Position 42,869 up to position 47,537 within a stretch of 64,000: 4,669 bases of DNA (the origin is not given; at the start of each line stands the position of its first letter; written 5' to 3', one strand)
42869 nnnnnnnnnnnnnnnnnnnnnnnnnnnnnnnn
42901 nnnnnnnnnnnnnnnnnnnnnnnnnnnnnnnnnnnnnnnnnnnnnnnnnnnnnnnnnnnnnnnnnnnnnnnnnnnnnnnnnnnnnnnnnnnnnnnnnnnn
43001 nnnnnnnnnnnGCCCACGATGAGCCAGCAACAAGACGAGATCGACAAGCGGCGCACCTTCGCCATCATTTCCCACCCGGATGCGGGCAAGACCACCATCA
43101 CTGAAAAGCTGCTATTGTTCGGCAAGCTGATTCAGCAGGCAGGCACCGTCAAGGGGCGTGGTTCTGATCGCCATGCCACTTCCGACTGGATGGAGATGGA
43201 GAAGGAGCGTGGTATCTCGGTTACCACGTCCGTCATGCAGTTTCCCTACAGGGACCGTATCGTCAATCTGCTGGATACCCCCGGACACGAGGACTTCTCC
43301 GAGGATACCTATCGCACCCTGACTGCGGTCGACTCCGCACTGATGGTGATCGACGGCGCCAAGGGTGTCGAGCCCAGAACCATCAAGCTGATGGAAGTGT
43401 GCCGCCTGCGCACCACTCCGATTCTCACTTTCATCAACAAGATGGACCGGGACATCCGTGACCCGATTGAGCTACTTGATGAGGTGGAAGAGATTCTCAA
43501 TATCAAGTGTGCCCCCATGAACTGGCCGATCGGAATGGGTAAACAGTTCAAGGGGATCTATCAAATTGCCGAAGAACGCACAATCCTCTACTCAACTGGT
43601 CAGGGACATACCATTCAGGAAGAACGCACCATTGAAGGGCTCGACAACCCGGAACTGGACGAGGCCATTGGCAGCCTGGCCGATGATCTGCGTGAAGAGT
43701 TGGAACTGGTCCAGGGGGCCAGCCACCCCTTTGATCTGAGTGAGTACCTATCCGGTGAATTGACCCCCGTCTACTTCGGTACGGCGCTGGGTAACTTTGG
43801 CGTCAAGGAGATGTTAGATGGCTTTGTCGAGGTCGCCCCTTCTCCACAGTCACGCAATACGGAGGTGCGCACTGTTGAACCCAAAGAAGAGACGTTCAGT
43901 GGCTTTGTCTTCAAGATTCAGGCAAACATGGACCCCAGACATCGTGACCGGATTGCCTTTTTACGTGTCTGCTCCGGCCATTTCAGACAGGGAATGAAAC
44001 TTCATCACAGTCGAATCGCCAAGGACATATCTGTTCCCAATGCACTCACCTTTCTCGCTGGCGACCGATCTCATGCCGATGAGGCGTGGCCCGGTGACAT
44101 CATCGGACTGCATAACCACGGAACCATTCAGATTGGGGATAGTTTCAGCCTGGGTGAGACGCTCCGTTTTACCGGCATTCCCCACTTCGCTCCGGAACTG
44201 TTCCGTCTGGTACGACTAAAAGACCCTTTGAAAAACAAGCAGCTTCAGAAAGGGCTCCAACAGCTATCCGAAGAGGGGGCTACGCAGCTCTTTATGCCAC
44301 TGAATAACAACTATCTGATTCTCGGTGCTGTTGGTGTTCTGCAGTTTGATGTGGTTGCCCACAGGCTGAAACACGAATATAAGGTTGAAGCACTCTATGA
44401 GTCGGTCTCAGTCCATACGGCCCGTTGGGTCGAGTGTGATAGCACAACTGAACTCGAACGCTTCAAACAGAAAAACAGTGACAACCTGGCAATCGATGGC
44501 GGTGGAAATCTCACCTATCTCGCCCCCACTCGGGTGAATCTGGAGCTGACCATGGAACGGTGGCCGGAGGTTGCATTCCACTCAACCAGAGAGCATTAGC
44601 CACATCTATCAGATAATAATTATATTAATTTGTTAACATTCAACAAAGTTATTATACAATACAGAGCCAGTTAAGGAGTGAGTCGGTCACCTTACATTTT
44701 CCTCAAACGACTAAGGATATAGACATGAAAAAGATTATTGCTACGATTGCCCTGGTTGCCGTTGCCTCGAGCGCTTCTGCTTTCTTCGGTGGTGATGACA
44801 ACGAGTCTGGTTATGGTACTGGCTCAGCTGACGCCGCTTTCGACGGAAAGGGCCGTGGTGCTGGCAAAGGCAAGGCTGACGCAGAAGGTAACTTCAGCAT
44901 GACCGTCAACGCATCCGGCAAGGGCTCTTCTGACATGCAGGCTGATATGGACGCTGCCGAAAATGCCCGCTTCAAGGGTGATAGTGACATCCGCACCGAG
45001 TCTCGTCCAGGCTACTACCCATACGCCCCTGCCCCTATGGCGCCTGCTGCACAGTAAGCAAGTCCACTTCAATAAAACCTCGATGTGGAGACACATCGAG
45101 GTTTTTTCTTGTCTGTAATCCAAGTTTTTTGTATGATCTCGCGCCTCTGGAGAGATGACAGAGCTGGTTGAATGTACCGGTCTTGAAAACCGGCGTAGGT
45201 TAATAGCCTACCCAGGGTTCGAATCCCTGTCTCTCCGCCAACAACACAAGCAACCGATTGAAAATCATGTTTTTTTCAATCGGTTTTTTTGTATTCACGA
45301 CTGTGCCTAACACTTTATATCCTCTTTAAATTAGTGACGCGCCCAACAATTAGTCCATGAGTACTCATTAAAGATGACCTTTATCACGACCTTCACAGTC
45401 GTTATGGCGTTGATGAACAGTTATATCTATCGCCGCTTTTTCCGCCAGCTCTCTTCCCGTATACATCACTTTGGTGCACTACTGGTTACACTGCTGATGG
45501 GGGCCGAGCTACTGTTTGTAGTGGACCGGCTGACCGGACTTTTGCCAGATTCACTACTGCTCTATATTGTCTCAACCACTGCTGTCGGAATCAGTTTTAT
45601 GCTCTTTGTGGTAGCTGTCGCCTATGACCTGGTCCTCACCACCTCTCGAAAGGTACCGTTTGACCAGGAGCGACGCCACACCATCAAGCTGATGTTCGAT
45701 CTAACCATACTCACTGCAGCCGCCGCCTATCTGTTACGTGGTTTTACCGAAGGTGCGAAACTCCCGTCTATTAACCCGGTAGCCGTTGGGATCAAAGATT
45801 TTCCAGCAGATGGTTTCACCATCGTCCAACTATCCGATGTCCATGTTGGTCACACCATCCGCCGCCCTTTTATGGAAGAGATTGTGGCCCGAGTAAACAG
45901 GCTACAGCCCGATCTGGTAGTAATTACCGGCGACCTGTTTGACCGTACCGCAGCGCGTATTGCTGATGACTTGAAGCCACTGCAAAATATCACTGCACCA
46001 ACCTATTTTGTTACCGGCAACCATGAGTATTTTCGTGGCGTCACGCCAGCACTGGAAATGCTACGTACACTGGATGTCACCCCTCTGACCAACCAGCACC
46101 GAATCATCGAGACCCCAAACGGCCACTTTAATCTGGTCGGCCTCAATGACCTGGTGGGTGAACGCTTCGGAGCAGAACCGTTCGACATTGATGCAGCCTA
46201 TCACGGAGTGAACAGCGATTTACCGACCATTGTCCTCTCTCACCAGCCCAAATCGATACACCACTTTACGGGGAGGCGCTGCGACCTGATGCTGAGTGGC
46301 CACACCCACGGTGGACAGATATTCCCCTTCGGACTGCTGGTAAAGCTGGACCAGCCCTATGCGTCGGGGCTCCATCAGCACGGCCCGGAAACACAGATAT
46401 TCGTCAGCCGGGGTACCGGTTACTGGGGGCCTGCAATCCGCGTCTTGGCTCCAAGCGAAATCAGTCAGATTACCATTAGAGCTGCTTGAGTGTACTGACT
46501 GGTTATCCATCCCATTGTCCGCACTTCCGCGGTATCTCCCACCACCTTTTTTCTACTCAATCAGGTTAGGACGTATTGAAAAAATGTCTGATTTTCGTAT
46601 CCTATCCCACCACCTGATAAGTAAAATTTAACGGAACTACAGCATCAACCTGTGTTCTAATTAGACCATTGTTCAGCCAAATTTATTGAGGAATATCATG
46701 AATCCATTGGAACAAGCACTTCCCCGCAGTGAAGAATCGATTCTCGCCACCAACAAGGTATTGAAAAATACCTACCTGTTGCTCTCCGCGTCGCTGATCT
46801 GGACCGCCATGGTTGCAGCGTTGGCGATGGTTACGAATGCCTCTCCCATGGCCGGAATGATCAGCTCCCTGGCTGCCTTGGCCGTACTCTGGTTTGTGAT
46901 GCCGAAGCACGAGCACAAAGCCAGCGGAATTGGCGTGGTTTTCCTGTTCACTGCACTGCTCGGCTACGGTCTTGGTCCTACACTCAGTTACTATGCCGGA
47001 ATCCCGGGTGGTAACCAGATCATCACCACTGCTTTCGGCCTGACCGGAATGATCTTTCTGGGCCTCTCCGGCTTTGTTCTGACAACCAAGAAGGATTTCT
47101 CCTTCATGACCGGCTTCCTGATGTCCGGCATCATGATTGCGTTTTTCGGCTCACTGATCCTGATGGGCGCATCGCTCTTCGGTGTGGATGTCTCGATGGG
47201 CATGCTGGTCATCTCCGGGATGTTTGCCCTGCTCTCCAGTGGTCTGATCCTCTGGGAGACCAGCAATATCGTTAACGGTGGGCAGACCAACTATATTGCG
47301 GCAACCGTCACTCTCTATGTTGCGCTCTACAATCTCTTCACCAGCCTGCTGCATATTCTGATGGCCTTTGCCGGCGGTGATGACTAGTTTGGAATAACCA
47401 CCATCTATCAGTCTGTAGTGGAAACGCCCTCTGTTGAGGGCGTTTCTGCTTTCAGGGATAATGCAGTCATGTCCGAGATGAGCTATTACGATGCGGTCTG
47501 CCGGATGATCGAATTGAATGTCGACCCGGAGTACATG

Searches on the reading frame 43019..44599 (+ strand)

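Call 8: search_protein_families(library=pfam, proteins=[window:43019-44599:+], max_evalue=0.001)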
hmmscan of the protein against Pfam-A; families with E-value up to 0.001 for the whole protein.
window:43019-44599:+ (526 aa): 6 families
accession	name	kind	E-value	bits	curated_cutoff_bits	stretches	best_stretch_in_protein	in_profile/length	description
PF00009.33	GTP_EFTU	-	3.9e-48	164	26.5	1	10-274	2-187/188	Elongation factor Tu GTP binding domain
PF16658.11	RF3_C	-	4.4e-47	159.6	40.1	1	384-511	1-131/132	Class II release factor RF3, C-terminal domain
PF22042.2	EF-G_D2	-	3e-24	85.4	27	1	293-377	2-82/84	Elongation factor G domain 2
PF03144.31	GTP_EFTU_D2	-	5.7e-06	27.1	30.3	1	311-375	2-71/73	Elongation factor Tu domain 2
PF01926.29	MMR_HSR1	-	3.6e-05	24.3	21.9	1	14-141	2-113/113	50S ribosome-binding GTPase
PF14492.12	EFG_III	-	0.00061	20.2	27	0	398-458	10-71/75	Elongation Factor G, domain III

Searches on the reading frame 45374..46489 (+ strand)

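Call 8: search_protein_families(library=pfam, proteins=[window:45374-46489:+], max_evalue=0.001)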
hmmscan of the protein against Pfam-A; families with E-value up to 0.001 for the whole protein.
window:45374-46489:+ (371 aa): 2 families
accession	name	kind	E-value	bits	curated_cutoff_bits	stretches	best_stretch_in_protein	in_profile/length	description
PF00149.33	Metallophos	-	1e-15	59.1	21.5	1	149-313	2-190/191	Calcineurin-like phosphoesterase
PF12850.12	Metallophos_2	-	1e-05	26.1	27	1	150-312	3-117/154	Calcineurin-like phosphoesterase superfamily domain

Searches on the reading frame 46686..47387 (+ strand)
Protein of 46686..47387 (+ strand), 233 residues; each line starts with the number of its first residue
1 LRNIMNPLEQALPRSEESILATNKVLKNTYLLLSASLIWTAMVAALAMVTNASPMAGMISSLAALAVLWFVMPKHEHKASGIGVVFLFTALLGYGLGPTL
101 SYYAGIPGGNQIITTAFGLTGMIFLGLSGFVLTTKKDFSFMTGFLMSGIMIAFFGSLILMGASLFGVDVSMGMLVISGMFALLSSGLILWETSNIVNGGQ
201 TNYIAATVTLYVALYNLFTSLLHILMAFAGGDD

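Call 67: search_protein_families(library=pfam, proteins=[window:46686-47387:+], max_evalue=0.00001)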
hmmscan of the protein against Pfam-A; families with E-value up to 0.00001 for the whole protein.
window:46686-47387:+ (233 aa): 1 family
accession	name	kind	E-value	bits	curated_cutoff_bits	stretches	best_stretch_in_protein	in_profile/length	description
PF01027.25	Bax1-I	-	1.1e-39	136.9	34.1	1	23-225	1-207/207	Inhibitor of apoptosis-promoting Bax1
